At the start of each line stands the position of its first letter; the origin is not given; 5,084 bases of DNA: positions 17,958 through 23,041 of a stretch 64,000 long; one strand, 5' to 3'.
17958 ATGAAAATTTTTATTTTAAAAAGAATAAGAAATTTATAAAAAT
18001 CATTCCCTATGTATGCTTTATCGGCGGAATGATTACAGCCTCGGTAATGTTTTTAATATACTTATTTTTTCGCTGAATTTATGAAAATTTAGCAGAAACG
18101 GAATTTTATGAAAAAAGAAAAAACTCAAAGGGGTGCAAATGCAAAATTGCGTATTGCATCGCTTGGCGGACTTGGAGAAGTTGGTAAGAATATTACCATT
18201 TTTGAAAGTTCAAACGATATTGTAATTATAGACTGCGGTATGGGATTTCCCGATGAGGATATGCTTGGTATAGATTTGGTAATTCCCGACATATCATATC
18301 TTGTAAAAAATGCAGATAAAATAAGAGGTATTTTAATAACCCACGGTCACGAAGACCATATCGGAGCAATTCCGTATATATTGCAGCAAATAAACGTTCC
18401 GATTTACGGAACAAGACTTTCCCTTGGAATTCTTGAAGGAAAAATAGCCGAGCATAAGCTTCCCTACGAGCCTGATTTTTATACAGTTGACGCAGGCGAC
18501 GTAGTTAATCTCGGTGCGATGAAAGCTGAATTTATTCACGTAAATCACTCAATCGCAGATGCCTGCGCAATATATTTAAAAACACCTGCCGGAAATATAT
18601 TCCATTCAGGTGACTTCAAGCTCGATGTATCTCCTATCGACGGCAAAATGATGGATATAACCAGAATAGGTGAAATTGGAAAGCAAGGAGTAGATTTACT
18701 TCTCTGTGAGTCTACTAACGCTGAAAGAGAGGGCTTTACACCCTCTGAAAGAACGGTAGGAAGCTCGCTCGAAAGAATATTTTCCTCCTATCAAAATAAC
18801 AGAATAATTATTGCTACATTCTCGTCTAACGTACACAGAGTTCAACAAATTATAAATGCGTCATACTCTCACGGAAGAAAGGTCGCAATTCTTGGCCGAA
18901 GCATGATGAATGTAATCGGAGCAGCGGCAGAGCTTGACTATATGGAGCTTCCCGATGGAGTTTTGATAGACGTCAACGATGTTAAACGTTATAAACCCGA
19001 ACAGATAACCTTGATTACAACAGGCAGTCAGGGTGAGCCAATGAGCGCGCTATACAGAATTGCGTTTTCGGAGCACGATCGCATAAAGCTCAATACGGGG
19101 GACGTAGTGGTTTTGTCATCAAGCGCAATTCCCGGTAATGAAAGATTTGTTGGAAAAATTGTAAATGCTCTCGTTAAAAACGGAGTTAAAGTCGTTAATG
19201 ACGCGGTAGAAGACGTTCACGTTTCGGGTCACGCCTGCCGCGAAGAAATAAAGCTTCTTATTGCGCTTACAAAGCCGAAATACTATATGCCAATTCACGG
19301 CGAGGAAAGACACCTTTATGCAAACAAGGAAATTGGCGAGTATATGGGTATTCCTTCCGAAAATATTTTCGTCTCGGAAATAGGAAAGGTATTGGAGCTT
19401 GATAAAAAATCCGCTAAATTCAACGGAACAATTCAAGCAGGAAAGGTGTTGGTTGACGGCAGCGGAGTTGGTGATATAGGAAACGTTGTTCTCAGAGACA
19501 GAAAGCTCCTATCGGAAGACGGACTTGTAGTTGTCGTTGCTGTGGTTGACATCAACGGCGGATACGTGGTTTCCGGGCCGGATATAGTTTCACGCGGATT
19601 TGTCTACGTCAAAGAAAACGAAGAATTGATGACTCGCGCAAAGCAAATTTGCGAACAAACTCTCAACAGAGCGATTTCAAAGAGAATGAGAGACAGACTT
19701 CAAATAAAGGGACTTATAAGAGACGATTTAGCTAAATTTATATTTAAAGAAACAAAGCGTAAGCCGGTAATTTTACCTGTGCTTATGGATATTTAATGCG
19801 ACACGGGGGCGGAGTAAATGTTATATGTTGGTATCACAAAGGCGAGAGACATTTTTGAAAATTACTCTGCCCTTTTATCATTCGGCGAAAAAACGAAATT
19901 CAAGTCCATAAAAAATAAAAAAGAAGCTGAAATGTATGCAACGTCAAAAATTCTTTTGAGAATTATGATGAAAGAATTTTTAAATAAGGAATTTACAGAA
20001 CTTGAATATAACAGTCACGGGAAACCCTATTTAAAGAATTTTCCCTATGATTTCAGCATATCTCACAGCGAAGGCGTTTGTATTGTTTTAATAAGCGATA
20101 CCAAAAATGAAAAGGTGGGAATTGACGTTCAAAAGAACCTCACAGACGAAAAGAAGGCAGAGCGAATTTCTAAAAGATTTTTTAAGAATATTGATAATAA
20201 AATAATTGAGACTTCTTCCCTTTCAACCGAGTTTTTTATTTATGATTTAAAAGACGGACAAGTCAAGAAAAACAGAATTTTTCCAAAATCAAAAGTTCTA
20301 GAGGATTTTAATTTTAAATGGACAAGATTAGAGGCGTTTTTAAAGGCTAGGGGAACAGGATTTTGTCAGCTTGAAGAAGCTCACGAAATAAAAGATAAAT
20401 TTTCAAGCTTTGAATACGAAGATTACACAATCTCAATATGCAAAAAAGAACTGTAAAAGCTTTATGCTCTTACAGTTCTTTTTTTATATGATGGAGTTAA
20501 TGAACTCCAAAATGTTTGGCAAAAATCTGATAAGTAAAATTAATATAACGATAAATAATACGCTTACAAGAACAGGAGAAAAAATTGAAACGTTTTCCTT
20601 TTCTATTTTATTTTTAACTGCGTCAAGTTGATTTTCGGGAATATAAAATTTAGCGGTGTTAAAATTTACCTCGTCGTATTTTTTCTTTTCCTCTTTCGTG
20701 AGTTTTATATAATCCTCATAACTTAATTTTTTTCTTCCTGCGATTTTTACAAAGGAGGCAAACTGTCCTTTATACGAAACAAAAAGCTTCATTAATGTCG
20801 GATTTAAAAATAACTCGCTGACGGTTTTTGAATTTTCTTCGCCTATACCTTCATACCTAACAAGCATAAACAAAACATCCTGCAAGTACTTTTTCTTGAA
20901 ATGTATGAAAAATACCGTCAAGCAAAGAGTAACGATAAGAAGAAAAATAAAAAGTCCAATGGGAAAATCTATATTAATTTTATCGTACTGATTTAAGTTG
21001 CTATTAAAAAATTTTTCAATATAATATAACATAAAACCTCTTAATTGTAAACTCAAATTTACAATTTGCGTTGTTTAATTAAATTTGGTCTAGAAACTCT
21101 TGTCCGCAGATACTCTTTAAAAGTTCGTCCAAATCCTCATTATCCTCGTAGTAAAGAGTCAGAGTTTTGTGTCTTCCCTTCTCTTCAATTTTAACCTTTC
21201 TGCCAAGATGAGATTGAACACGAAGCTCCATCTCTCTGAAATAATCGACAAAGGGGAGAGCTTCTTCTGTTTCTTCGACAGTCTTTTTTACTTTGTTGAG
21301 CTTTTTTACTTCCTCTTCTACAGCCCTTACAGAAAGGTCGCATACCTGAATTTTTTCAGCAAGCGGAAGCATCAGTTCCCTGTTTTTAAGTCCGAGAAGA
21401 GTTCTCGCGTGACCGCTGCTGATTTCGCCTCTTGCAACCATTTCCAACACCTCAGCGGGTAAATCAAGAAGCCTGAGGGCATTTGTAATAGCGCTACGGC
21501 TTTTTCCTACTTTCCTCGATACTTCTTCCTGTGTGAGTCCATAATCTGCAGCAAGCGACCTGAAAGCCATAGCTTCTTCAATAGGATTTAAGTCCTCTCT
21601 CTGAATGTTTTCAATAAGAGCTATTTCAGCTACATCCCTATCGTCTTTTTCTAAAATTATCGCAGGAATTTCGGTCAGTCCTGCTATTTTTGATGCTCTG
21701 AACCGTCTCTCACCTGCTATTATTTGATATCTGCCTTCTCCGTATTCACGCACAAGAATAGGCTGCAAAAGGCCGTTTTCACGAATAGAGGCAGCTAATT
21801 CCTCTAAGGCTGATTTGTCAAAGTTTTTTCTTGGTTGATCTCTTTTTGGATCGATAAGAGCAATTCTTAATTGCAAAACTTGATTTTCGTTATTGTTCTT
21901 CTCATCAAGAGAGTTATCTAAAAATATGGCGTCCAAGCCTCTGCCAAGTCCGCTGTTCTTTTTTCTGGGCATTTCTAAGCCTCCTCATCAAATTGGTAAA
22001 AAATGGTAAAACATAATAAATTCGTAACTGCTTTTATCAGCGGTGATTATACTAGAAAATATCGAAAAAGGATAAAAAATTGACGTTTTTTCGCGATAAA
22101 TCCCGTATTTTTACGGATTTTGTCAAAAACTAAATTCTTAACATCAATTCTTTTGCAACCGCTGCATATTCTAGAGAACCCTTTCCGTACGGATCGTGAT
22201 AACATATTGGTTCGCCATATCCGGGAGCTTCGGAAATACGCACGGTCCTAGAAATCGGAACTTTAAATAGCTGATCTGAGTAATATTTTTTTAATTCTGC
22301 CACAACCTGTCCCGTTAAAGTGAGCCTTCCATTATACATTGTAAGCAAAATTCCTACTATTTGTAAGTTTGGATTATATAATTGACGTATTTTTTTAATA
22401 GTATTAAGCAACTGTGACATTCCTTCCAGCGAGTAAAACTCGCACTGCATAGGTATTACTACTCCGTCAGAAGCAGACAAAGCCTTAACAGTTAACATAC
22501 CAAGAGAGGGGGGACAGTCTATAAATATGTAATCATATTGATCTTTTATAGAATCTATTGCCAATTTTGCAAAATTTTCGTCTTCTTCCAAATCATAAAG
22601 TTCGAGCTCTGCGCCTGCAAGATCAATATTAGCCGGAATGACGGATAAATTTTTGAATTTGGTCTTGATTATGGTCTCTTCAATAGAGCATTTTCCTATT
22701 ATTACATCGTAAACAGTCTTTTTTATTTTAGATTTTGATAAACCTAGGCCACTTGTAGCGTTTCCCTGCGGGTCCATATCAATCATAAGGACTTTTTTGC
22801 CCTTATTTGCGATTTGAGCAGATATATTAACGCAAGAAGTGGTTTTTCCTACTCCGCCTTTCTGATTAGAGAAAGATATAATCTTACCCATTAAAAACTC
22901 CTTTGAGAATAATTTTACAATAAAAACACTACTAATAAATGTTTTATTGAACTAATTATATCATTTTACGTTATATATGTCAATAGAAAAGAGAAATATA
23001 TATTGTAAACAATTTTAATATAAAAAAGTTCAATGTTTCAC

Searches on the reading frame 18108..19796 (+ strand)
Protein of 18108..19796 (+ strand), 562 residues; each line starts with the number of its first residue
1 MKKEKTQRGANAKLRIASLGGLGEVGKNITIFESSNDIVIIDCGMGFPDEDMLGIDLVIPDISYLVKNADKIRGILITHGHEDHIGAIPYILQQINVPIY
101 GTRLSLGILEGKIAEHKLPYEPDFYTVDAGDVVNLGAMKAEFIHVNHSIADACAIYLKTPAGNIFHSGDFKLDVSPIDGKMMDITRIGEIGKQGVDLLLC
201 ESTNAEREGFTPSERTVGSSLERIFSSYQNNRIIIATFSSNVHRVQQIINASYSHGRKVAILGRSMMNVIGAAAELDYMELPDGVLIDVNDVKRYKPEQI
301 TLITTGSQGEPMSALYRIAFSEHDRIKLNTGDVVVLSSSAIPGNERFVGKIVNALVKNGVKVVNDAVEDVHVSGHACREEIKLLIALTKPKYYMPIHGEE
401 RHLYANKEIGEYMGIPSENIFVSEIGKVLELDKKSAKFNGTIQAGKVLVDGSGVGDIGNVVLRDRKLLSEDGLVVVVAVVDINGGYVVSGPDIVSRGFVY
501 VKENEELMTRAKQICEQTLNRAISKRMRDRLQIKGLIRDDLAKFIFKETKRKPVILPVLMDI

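Call 78: search_protein_families(library=pfam, proteins=[window:18108-19796:+], max_evalue=0.00001)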
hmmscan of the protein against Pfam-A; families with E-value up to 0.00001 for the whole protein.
window:18108-19796:+ (562 aa): 5 families
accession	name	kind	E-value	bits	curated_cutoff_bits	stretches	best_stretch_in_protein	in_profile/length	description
PF22505.1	RNase_J_b_CASP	-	1.7e-49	167.2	27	1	231-355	2-126/126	Ribonuclease J, beta-CASP domain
PF17770.6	RNase_J_C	-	1.8e-32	112.8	23.8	1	461-562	1-102/102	Ribonuclease J C-terminal domain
PF00753.33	Lactamase_B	-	6e-14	52.9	22.7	1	23-169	2-149/196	Metallo-beta-lactamase superfamily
PF07521.17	RMMBL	-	9.8e-11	41.9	21.6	1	363-406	4-48/63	Zn-dependent metallo-hydrolase RNA specificity domain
PF12706.13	Lactamase_B_2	-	1e-08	35.5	27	1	39-172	3-145/200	Beta-lactamase superfamily domain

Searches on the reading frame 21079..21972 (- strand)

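Call 78: search_protein_families(library=pfam, proteins=[window:21079-21972:-], max_evalue=0.00001)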
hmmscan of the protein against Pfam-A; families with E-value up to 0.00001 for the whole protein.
window:21079-21972:- (297 aa): 2 families
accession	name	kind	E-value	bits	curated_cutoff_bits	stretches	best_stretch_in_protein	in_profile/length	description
PF17762.8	HTH_ParB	-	2.2e-36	124.5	22.6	1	126-226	1-101/102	ParB HTH domain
PF02195.25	ParB_N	-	2.7e-35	120.7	26.3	1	31-124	2-95/95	ParB N-terminal domain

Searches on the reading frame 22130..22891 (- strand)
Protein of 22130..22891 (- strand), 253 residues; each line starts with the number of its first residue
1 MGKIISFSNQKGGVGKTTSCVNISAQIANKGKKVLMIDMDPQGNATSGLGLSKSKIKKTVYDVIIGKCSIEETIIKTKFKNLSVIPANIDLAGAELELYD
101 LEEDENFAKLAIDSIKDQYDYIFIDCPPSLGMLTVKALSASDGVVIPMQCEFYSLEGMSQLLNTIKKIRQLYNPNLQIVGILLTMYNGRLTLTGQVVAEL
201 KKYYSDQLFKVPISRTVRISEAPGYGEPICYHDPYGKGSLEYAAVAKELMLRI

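Call 78: search_protein_families(library=pfam, proteins=[window:22130-22891:-], max_evalue=0.00001)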
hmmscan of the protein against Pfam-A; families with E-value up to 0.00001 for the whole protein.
window:22130-22891:- (253 aa): 7 families
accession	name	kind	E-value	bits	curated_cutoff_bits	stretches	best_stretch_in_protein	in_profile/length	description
PF13614.12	AAA_31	-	3.1e-71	239.4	27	1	3-178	2-177/177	AAA domain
PF01656.29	CbiA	-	4.7e-27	94.9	25.4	1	5-229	1-125/125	CobQ/CobB/MinD/ParA nucleotide binding domain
PF09140.17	MipZ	-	1.9e-12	47.5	20.7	1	4-42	2-40/262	ATPase MipZ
PF00142.24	Fer4_NifH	-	6.3e-10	39.4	25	1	11-222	8-219/271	4Fe-4S iron sulfur cluster binding proteins, NifH/frxC family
PF10609.15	ParA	-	9e-10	38.8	27.1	1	3-169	4-164/246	NUBPL iron-transfer P-loop NTPase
PF02374.21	ArsA_ATPase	-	1.7e-07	31.2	24.3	1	9-66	7-68/305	Anion-transporting ATPase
PF06564.18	CBP_BcsQ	-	9.4e-06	25.8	21.3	0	91-145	87-142/234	Cellulose biosynthesis protein BcsQ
